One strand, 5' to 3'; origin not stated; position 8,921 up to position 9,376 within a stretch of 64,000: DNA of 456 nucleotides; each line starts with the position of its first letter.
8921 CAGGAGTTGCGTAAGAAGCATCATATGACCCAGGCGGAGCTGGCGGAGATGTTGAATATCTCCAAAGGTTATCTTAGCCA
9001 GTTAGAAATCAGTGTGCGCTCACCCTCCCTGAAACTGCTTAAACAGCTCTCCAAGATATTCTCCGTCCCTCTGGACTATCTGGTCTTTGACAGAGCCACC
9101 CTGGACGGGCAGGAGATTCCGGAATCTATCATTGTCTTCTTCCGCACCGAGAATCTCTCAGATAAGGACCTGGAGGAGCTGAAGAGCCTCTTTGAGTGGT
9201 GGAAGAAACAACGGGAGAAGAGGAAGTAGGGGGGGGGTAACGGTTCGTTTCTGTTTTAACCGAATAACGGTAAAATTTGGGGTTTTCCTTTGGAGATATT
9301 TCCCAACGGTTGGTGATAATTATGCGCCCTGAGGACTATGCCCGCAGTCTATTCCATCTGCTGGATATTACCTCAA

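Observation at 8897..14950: XRE/ImmA(IrrE) regulator pair heads a glycosyltransferase cluster 5 kb from uvrA; AACGGTT-type repeats between the two regulator genes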

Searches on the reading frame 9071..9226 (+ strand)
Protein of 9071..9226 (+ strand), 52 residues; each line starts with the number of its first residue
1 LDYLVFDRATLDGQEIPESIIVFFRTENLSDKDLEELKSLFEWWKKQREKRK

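Call 53: search_solved_structures(query=window:9071-9226:+, max_evalue=10, show_alignments=5)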
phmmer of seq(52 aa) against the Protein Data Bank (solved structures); distinct sequences matched with E-value up to 10: 17.
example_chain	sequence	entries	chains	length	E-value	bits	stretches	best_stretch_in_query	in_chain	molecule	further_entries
1gt0_C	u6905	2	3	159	0.13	15.7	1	11-49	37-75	OCTAMER-BINDING TRANSCRIPTION FACTOR 1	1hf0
1e3o_C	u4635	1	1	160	0.14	15.5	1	11-49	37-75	OCTAMER-BINDING TRANSCRIPTION FACTOR 1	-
3or2_A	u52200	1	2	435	0.15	15.5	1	10-51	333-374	Sulfite redcutase subunit alpha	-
2xsj_A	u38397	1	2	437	0.15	15.5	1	10-51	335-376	SULFITE REDUCTASE ALPHA SUBUNIT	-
3or1_A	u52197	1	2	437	0.15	15.5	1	10-51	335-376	Sulfite reductase alpha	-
1o4x_A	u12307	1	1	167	0.15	15.4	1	11-49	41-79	transcription factor Oct-1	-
1pou_A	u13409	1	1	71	0.19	15.2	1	11-47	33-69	OCT-1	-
7yji_A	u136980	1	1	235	0.34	14.3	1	12-47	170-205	T4SS effector Lpg1083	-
1cqt_A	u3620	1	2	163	0.45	14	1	11-49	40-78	POU DOMAIN, CLASS 2, TRANSCRIPTION FACTOR 1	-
9dzm_C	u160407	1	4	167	0.46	13.9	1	11-49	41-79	POU domain, class 2, transcription factor 2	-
1sd4_A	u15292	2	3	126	0.73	13.3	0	13-41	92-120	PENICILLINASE REPRESSOR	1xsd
8bny_A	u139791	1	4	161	0.77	13.3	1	18-49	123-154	Immunity repressor protein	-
1sdm_A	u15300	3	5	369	1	12.9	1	24-49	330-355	kinesin heavy chain-like protein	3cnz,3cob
1gvn_A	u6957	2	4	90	1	12.8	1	25-48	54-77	EPSILON | Antidote of epsilon-zeta postsegregational killing system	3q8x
1oct_C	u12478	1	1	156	1.2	12.7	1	11-49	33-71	PROTEIN (OCT-1 POU DOMAIN)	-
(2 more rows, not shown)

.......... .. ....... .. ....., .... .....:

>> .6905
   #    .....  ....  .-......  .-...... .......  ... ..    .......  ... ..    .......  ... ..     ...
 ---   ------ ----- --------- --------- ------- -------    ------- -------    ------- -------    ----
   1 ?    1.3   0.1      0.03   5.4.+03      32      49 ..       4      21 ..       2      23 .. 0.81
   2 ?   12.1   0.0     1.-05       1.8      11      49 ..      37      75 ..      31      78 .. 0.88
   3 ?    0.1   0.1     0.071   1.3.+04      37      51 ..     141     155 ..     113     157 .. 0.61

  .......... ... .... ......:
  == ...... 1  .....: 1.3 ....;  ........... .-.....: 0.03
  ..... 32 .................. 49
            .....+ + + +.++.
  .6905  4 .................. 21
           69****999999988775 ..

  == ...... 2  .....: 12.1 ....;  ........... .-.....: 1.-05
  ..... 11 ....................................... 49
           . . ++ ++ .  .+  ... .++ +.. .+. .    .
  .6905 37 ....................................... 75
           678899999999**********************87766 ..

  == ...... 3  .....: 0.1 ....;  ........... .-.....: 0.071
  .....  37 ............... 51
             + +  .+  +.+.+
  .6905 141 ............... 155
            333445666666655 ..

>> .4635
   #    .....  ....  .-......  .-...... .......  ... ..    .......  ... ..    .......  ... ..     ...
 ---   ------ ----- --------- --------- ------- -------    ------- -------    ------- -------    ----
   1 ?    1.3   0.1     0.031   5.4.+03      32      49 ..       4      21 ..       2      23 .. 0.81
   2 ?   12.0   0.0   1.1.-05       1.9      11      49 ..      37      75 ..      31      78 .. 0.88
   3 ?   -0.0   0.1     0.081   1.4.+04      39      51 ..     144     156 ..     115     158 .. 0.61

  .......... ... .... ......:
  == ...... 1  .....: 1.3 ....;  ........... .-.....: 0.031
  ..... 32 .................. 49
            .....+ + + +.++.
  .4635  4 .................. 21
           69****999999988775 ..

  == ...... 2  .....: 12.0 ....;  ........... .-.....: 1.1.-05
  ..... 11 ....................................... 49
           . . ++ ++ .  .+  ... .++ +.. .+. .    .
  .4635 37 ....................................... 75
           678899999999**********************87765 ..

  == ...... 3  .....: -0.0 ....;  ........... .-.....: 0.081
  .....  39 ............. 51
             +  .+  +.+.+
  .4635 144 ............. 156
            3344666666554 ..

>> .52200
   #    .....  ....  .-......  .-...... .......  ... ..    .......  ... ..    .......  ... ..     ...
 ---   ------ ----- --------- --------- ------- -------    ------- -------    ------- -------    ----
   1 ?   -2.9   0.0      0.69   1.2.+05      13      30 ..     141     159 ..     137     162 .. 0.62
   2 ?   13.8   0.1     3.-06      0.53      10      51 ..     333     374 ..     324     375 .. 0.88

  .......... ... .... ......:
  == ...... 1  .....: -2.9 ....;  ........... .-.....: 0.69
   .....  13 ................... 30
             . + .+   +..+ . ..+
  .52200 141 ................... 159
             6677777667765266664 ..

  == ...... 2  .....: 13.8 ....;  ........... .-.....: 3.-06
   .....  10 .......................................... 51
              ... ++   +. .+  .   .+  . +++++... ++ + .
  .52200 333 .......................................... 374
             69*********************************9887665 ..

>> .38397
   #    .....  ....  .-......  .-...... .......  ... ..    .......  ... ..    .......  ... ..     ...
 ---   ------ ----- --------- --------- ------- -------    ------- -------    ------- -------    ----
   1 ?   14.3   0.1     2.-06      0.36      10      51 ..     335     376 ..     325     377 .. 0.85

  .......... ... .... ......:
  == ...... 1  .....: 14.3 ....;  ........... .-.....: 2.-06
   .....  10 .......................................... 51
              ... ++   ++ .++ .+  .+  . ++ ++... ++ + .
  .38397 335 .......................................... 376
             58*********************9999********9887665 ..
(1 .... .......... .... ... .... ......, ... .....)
